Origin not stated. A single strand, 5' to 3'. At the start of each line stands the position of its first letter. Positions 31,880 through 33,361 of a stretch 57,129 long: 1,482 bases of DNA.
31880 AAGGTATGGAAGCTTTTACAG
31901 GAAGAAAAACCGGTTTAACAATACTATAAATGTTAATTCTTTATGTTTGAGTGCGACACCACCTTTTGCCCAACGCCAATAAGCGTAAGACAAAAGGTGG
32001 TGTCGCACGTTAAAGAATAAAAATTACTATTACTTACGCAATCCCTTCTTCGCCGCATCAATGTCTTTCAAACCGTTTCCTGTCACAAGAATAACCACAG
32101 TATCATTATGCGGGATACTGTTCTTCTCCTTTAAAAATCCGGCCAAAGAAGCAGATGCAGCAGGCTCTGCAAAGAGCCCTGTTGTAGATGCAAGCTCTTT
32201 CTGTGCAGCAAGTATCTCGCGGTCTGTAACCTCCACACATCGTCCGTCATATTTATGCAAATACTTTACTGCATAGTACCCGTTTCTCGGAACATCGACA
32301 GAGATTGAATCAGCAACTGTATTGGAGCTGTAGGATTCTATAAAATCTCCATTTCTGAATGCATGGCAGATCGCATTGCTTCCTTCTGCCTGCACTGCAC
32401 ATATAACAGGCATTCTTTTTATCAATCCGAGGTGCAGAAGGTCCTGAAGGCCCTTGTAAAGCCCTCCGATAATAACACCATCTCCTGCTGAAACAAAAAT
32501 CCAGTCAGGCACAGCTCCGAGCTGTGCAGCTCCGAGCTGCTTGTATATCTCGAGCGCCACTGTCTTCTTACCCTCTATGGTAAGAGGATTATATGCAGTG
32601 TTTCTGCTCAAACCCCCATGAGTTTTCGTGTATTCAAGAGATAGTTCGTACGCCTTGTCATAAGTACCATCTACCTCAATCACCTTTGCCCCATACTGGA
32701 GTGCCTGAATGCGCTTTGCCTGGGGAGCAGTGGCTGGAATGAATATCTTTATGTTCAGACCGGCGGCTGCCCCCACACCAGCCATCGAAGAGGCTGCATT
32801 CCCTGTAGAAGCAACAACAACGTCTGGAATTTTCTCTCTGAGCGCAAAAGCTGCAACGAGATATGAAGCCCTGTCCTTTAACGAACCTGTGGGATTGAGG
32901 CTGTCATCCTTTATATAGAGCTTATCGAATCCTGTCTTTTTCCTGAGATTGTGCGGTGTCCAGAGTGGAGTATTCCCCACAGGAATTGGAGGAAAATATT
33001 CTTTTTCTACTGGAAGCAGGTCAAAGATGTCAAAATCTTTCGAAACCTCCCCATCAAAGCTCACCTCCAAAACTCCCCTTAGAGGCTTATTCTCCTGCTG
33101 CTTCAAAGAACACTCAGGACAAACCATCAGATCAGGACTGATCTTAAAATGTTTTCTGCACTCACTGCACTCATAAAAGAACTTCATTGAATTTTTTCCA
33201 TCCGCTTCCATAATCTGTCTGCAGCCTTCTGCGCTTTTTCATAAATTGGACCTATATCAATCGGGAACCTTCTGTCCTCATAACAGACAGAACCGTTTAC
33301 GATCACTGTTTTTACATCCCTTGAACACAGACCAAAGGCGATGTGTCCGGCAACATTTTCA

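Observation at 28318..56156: A 28-kb purine/urate-type catabolic supercluster that keeps the ygfK-ssnA-ygeW markers but has non-canonical membership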

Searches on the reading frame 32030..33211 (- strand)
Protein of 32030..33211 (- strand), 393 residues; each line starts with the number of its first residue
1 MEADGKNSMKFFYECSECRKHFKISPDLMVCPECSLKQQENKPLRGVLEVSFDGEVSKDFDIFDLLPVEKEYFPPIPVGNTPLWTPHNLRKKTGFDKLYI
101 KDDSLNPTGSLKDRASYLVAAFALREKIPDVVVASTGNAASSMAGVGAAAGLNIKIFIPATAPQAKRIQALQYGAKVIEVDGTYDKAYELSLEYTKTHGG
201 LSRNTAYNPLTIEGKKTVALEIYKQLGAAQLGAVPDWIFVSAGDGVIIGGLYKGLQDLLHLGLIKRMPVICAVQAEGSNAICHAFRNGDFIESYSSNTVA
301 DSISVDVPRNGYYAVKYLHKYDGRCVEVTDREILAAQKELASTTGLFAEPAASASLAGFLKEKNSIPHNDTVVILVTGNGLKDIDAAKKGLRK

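Call 3: search_protein_families(library=ncbifam, proteins=[window:32030-33211:-], max_evalue=0.00001)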
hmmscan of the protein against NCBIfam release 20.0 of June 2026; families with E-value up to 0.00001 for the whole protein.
window:32030-33211:- (393 aa): 40 families (the best 25 are shown)
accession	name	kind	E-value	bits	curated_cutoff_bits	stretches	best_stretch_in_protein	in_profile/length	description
NF006050.0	PRK08197.1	equivalog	3.7e-58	197.2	303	1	14-388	10-389/406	threonine synthase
NF006205.0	PRK08329.1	equivalog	5.8e-53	180.1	358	1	62-382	46-345/347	threonine synthase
NF004170.0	PRK05638.1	equivalog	6.4e-53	179.9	421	1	77-384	63-359/442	threonine synthase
NF005035.0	PRK06450.1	equivalog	2.6e-49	167.9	301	1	46-382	26-336/338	threonine synthase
TIGR00260.1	thrC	equivalog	2.6e-48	164.9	167.1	1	78-385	20-340/340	threonine synthase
NF004996.0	PRK06381.1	equivalog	3e-42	144.8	266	1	79-379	14-317/319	threonine synthase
NF006094.0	PRK08246.1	subfamily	4.3e-36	124.9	331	1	80-379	23-302/310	serine/threonine dehydratase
NF006390.0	PRK08639.1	equivalog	3.2e-32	112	421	1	78-384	23-317/418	threonine ammonia-lyase IlvA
TIGR01127.1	ilvA_1Cterm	equivalog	2.5e-30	105.7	378.75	1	81-379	1-285/380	threonine ammonia-lyase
TIGR02079.1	THD1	equivalog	1.4e-26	93.2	440.55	1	78-380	14-306/410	threonine ammonia-lyase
NF005292.0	PRK06815.1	equivalog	1.7e-25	89.7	371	1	78-378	19-306/320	threonine/serine dehydratase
NF004771.0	PRK06110.1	equivalog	1.9e-25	89.7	317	1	89-379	30-306/323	threonine dehydratase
NF045641.2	BHydaspDhtseBhcB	equivalog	3e-24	85.7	550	1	79-379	19-304/312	beta-hydroxyaspartate dehydratase BhcB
TIGR01124.1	ilvA_2Cterm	equivalog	4.6e-24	84.9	411.3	1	80-378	17-303/499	threonine ammonia-lyase, biosynthetic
NF006389.0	PRK08638.1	equivalog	2.7e-23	82.4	453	1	81-379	28-314/333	bifunctional threonine ammonia-lyase/L-serine ammonia-lyase TdcB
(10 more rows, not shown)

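Call 16: find_homologous_proteins(query=window:32030-33211:-, max_evalue=1e-20)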
Query window:32030-33211:- (393 aa): 7906 proteins with E <= 1e-20 among 8000 candidates; the best 120 are listed.
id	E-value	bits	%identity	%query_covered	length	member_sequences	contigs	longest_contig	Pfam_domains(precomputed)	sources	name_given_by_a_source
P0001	1.5e-256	869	100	98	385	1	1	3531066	PF00291.32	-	-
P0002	2.8e-228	776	89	98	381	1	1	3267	PF00291.32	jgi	jgi:threonine synthase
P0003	4.3e-188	643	75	98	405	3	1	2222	PF00291.32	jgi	jgi:threonine synthase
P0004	9.0e-188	642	74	97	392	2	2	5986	PF00291.32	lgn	-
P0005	1.6e-184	632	74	97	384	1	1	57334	PF00291.32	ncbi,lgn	-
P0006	3.7e-184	630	73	99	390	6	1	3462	PF00291.32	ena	-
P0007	1.6e-183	628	73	97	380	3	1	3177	PF00291.32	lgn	-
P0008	1.9e-183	628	72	97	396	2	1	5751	PF00291.32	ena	-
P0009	8.4e-183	626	73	97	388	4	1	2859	PF00291.32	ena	-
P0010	1.1e-181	622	73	97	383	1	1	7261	PF00291.32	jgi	-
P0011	8.9e-180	616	72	97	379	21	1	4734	PF00291.32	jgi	jgi:threonine synthase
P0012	4.2e-178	611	73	97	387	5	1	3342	PF00291.32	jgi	-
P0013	2.4e-177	608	71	98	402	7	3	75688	PF00291.32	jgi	-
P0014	3.5e-177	607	71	97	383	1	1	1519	PF00291.32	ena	-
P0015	9.4e-177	606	71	97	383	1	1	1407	PF00291.32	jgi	-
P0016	1.0e-176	606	71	98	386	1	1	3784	PF00291.32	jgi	jgi:threonine synthase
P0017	1.5e-176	605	71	97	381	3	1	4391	PF00291.32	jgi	-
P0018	4.8e-176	604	69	97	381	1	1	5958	PF00291.32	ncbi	-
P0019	7.0e-176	603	71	97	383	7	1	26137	PF00291.32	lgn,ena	-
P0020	1.5e-175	602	71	97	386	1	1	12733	PF00291.32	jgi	-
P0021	3.6e-175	601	72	97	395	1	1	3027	PF00291.32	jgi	jgi:threonine synthase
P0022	8.6e-174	596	70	98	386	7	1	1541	PF00291.32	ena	-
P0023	6.6e-172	590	70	97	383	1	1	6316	PF00291.32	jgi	jgi:threonine synthase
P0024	4.0e-170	584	69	97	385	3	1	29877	PF00291.32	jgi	jgi:threonine synthase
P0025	4.2e-168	578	72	92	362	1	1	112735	PF00291.32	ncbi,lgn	-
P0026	5.8e-167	574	72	93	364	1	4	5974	PF00291.32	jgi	jgi:threonine synthase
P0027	1.6e-166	572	69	97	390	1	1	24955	PF00291.32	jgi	jgi:threonine synthase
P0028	5.5e-166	571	72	92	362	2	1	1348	PF00291.32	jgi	jgi:threonine synthase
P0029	7.3e-166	570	65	98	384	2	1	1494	PF00291.32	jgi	jgi:threonine synthase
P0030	8.1e-166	570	70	93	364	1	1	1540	PF00291.32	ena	-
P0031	9.8e-165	567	67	97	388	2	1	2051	PF00291.32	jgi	jgi:threonine synthase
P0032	2.0e-163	562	66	97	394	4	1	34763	PF00291.32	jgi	-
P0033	3.6e-163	561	67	97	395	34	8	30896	PF00291.32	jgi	-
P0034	6.2e-162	557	65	98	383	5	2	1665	PF00291.32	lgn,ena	-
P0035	6.8e-162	557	65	98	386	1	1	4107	PF00291.32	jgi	jgi:threonine synthase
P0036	1.8e-161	556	65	97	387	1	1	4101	PF00291.32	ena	-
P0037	1.9e-161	556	64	98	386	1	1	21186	PF00291.32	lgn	-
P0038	5.3e-161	554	65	98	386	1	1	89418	PF00291.32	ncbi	ncbi:MAG: threonine synthase [Spirochaetaceae bacterium]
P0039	9.0e-161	553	65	97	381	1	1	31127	PF00291.32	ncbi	-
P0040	3.0e-160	552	64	97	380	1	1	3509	PF00291.32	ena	-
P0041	3.5e-160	552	64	97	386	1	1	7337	PF00291.32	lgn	-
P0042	4.4e-160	551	65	97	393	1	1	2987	PF00291.32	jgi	jgi:threonine synthase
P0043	4.6e-160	551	65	98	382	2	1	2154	PF00291.32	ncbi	-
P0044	3.3e-159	548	63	97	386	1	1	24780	PF00291.32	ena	-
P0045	7.8e-159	547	64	97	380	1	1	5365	PF00291.32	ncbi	-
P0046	9.7e-159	547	63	97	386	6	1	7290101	PF00291.32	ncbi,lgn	-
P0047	1.8e-158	546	64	97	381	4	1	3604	PF00291.32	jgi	-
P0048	2.3e-158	546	64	97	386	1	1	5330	PF00291.32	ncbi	-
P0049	3.9e-158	545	62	98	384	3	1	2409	PF00291.32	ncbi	-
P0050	6.0e-158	544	63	98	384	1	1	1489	PF00291.32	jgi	-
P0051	8.3e-158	544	64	96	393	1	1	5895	PF00291.32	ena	-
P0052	1.7e-157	543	65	97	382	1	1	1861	PF00291.32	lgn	-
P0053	3.0e-157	542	64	97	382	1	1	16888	PF00291.32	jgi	jgi:threonine synthase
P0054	3.4e-157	542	64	97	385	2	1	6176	PF00291.32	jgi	jgi:threonine synthase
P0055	3.9e-157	542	63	98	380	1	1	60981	PF00291.32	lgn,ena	-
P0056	3.9e-157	541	64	97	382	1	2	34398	PF00291.32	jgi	jgi:threonine synthase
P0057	4.2e-157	541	64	97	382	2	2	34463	PF00291.32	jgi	-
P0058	8.0e-157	540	63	98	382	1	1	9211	PF00291.32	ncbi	-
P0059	1.1e-156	540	64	97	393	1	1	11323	PF00291.32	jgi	jgi:threonine synthase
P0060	2.1e-156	539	64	97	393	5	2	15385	PF00291.32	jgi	jgi:threonine synthase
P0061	8.2e-156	537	63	97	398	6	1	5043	PF00291.32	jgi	-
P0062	1.1e-155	537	63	97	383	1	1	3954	PF00291.32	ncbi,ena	-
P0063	1.2e-155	537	64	97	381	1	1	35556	PF00291.32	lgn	-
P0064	2.0e-155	536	64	98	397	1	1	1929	PF00291.32,PF05810.20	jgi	-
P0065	3.7e-155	535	65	97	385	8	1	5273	PF00291.32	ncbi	-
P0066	4.5e-155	535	65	97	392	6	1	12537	PF00291.32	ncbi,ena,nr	ncbi:MAG: threonine synthase [Candidatus Marinimicrobia bacterium]|nr:threonine synthase [Candidatus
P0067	6.1e-155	534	64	98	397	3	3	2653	PF00291.32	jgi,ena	-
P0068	8.7e-155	534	64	97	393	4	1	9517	PF00291.32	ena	-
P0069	1.2e-154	533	64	97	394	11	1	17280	PF00291.32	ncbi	-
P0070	1.5e-154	533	63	97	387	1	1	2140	PF00291.32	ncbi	-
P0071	2.5e-154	532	61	98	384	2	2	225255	PF00291.32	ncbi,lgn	-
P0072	2.5e-154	532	64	97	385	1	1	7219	PF00291.32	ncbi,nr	ncbi:MAG: pyridoxal-phosphate dependent enzyme [Spirochaetales bacterium]|nr:pyridoxal-phosphate dep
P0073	2.6e-154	532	62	97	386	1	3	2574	PF00291.32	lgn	-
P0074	4.3e-154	531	63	98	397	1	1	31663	PF00291.32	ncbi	-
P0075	6.8e-154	531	63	98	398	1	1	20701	PF00291.32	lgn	-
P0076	1.2e-153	530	63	97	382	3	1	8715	PF00291.32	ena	-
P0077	1.6e-153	530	63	97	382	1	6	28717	PF00291.32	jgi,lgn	jgi:threonine synthase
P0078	2.0e-153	529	63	97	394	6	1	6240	PF00291.32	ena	-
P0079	2.1e-153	529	65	97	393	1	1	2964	PF00291.32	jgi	-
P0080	2.3e-153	529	63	98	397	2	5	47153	PF00291.32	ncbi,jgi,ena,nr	ncbi:MAG: threonine synthase [Acidobacteria bacterium]|nr:MAG: threonine synthase [Acidobacteriota b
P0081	5.1e-153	528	63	98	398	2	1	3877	PF00291.32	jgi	-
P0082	5.5e-153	528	61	98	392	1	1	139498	PF00291.32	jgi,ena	-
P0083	5.8e-153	528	61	98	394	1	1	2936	PF00291.32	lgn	-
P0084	5.9e-153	528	63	98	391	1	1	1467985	PF00291.32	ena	-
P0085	6.1e-153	528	63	98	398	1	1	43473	PF00291.32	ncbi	-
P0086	1.0e-152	527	62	97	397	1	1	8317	PF00291.32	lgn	-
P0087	1.1e-152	527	62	97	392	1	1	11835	PF00291.32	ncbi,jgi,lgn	-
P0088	1.3e-152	527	61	98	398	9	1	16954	PF00291.32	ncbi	-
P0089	1.5e-152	526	65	97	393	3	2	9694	PF00291.32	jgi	-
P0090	1.6e-152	526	62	96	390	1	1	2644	PF00291.32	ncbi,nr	ncbi:MAG: threonine synthase [Candidatus Marinimicrobia bacterium]|nr:threonine synthase [Candidatus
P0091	1.6e-152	526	62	98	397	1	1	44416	PF00291.32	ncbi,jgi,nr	ncbi:MAG: threonine synthase [Acidobacteria bacterium]|nr:threonine synthase [Acidobacteriota bacter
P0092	1.7e-152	526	63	97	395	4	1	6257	PF00291.32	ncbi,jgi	-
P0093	2.3e-152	526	62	97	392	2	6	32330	PF00291.32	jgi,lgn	jgi:threonine synthase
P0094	3.5e-152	525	63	96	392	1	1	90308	PF00291.32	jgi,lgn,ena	-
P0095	4.6e-152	525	64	97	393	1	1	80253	PF00291.32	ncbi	-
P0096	6.0e-152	524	63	98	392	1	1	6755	PF00291.32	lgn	-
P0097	1.1e-151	524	61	98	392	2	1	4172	PF00291.32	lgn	-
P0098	1.2e-151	523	62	97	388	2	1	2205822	PF00291.32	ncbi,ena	-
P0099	2.4e-151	522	62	98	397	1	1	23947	PF00291.32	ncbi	-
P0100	2.8e-151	522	60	97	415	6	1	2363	PF00291.32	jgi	-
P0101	2.8e-151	522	63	97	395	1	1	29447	PF00291.32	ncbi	-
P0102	4.2e-151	522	61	98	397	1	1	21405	PF00291.32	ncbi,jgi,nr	ncbi:MAG: threonine synthase [Acidobacteria bacterium]|nr:threonine synthase [Acidobacteriota bacter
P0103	4.9e-151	521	60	98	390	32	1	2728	PF00291.32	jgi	jgi:threonine synthase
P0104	6.0e-151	521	61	98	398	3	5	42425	PF00291.32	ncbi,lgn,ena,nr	ncbi:pyridoxal-phosphate dependent enzyme [candidate division WOR-3 bacterium]|nr:pyridoxal-phosphat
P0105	6.6e-151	521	61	98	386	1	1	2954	PF00291.32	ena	-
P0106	7.2e-151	521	64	97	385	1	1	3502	PF00291.32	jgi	jgi:threonine synthase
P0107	7.9e-151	521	63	97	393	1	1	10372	PF00291.32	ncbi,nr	ncbi:MAG: pyridoxal-phosphate dependent enzyme [Candidatus Marinimicrobia bacterium]|nr:pyridoxal-ph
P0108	8.3e-151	521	63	97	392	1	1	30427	PF00291.32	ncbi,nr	ncbi:MAG: threonine synthase [Candidatus Marinimicrobia bacterium]|nr:threonine synthase [Candidatus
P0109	1.0e-150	520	62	97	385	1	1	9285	PF00291.32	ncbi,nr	ncbi:MAG: threonine synthase [Spirochaetes bacterium]|nr:threonine synthase [Spirochaetota bacterium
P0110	1.1e-150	520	63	97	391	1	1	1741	PF00291.32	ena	-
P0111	1.6e-150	520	61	97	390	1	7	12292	PF00291.32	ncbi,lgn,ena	-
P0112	1.6e-150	520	61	98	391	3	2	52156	PF00291.32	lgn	-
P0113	1.7e-150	520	61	98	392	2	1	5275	PF00291.32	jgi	-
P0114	2.4e-150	519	61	97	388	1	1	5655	PF00291.32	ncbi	-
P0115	2.6e-150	519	62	97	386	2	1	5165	PF00291.32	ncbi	-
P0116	2.6e-150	519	63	96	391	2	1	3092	PF00291.32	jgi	-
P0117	2.9e-150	519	63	97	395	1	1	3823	PF00291.32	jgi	-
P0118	4.0e-150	518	63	97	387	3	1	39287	PF00291.32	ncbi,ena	-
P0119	4.1e-150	518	62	98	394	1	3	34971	PF00291.32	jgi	jgi:threonine synthase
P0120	5.2e-150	518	63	97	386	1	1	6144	PF00291.32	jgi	jgi:threonine synthase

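Call 17: find_encoding_contigs(protein=P0001, flank=10000, max_places=3)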
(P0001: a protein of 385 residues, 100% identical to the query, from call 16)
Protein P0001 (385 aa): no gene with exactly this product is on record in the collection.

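Call 18: find_encoding_contigs(protein=P0046, flank=10000, max_places=3)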
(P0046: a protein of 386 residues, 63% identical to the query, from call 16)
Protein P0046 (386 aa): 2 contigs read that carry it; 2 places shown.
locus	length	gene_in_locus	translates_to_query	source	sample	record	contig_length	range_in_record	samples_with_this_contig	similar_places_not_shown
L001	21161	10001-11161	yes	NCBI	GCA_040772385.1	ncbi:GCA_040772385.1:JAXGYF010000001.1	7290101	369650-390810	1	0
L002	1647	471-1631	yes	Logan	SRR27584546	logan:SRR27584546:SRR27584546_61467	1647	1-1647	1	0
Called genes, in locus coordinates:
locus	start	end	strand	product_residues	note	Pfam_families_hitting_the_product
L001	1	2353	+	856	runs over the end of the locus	PF00092:VWA, PF13519:VWA_2, PF00092:VWA, PF13519:VWA_2, PF13768:VWA_3, PF07090:GATase1_like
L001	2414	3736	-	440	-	PF01979:Amidohydro_1, PF07969:Amidohydro_3 (faint)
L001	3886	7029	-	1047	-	PF14691:Fer4_20, PF00070:Pyr_redox (faint), PF01266:DAO (weak), PF01494:FAD_binding_3 (weak), PF01946:Thi4 (weak), PF07992:Pyr_redox_2, PF13450:NAD_binding_8, PF13738:Pyr_redox_3, +1 more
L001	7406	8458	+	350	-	PF00356:LacI, PF00532:Peripla_BP_1, PF13407:Peripla_BP_4, PF13377:Peripla_BP_3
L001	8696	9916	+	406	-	PF01546:Peptidase_M20, PF07687:M20_dimer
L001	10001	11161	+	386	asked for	PF00291:PALP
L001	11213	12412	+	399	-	PF02729:OTCace_N, PF00185:OTCace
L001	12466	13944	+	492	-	PF00291:PALP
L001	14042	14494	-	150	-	PF02566:OsmC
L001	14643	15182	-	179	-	PF12675:DUF3795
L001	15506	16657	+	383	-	PF00149:Metallophos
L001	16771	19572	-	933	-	PF01799:Fer2_2, PF01315:Ald_Xan_dh_C, PF02738:MoCoBD_1, PF20256:MoCoBD_2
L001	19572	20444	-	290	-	PF00941:FAD_binding_5, PF03450:CO_deh_flav_C (weak)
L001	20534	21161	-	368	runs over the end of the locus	-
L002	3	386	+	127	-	?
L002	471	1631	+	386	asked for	PF00291:PALP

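Call 20: find_related_loci(query=A1, collection=genome_contigs, flank=10000)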
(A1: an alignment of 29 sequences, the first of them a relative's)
Query A1 (385 aa) in genome_contigs; peptide patterns used: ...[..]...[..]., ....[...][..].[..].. (x = any residue, [..] = any of these).
524 stretches matched a pattern; 434 encode a relative of the query (tblastn E <= 1e-3); the best 80 are kept; 80 distinct loci.
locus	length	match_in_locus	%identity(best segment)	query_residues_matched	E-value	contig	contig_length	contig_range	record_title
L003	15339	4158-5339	71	1-383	0e+0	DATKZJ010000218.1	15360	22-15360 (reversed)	MAG TPA_asm: Spirochaetota bacterium isolate SMAG_U14242 k141_3935110, whole genome shotgun sequence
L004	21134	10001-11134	74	1-383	0e+0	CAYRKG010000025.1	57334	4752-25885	MAG TPA_asm: uncultured Spirochaetota bacterium isolate SRP323688_co1_269 genome assembly, contig: NODE_1052_length_5733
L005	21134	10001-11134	73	1-383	0e+0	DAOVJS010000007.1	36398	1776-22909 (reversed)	MAG TPA_asm: Spirochaetota bacterium isolate CSMAG_1399 CSMAG_1399_k141_2230434_length_36398_cov_20.7434, whole genome s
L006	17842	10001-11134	72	1-383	0e+0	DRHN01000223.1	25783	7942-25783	MAG TPA_asm: Spirochaetes bacterium isolate HyVt-370 HyVt-370_k145_41688, whole genome shotgun sequence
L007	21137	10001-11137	68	1-384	5e-180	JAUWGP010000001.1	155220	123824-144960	MAG: candidate division WOR-3 bacterium isolate CSMAG_2245 CSMAG_2245_k141_1779889_length_155220_cov_18.9483, whole geno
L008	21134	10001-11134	71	1-383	5e-179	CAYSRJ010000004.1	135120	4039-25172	MAG TPA_asm: uncultured Spirochaetota bacterium isolate binchicken_co94_333 genome assembly, contig: NODE_67_length_1351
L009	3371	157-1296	67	1-383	0e+0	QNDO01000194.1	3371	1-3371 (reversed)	MAG: Candidatus Hydrothermota bacterium isolate B29_G16 B29_Guay16_scaffold_36620, whole genome shotgun sequence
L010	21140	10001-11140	65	1-385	1e-170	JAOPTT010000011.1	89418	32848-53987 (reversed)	MAG: Spirochaetaceae bacterium isolate tPB_Spir1 H3element_contig_484, whole genome shotgun sequence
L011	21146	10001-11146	63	1-383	9e-168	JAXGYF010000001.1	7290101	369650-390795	MAG: Candidatus Vecturithrix sp. isolate AnMBR.bin507 bin507_1, whole genome shotgun sequence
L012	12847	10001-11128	63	1-381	5e-167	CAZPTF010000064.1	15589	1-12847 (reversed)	MAG TPA_asm: uncultured Anaerolineae bacterium isolate SRP241326_co3_194 genome assembly, contig: NODE_4862_length_15589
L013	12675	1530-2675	63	1-383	5e-166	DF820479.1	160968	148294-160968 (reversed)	Bacterium UASB270 DNA, scaffold: UASB270_scaffold_17, whole genome shotgun sequence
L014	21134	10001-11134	65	1-381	7e-166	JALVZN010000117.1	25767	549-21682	MAG: candidate division WOR-3 bacterium isolate T10_metabat1_scaf2bin.031 T10_NODE_427_length_25767_cov_14.116615, whole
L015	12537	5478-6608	65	1-383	1e-163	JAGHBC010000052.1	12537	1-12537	MAG: Candidatus Neomarinimicrobiota bacterium isolate AUK246 PB_MBMC_200_c_000000000333, whole genome shotgun sequence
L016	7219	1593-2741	64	1-383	2e-163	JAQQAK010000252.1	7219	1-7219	MAG: Spirochaetaceae bacterium isolate JB007 k141_370427, whole genome shotgun sequence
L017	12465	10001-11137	61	1-384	7e-163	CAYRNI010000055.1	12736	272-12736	MAG TPA_asm: uncultured bacterium isolate binchicken_co357_32 genome assembly, contig: NODE_2283_length_12736_cov_10.419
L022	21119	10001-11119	64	1-379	3e-160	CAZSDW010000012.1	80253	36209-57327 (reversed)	MAG TPA_asm: uncultured bacterium isolate SRP214966_co4_6 genome assembly, contig: NODE_117_length_80253_cov_8.859635, w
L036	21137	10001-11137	60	1-384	3e-157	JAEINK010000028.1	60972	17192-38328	MAG: Spirochaetales bacterium isolate MAG2 NODE_473_length_60972_cov_23.390853, whole genome shotgun sequence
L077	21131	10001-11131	57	1-383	2e-151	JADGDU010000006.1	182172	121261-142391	MAG: Candidatus Krumholzibacteriia bacterium isolate BB18 NODE_6_length_182172_cov_5.950295, whole genome shotgun sequen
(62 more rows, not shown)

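Call 28: search_protein_families(library=pfam, proteins=[window:32030-33211:-], max_evalue=0.01)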
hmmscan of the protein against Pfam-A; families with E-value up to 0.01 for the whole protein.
window:32030-33211:- (393 aa): 3 families
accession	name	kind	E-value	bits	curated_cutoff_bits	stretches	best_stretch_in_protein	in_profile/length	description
PF00291.31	PALP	-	9e-74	248.9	35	1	78-378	5-295/295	Pyridoxal-phosphate dependent enzyme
PF14446.12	Prok-RING_1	-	0.0024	18.2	29.1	1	13-35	5-27/54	Prokaryotic RING finger family 1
PF23455.1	DUF7129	-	0.0053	16.9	30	1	12-35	11-34/45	Domain of unknown function (DUF7129)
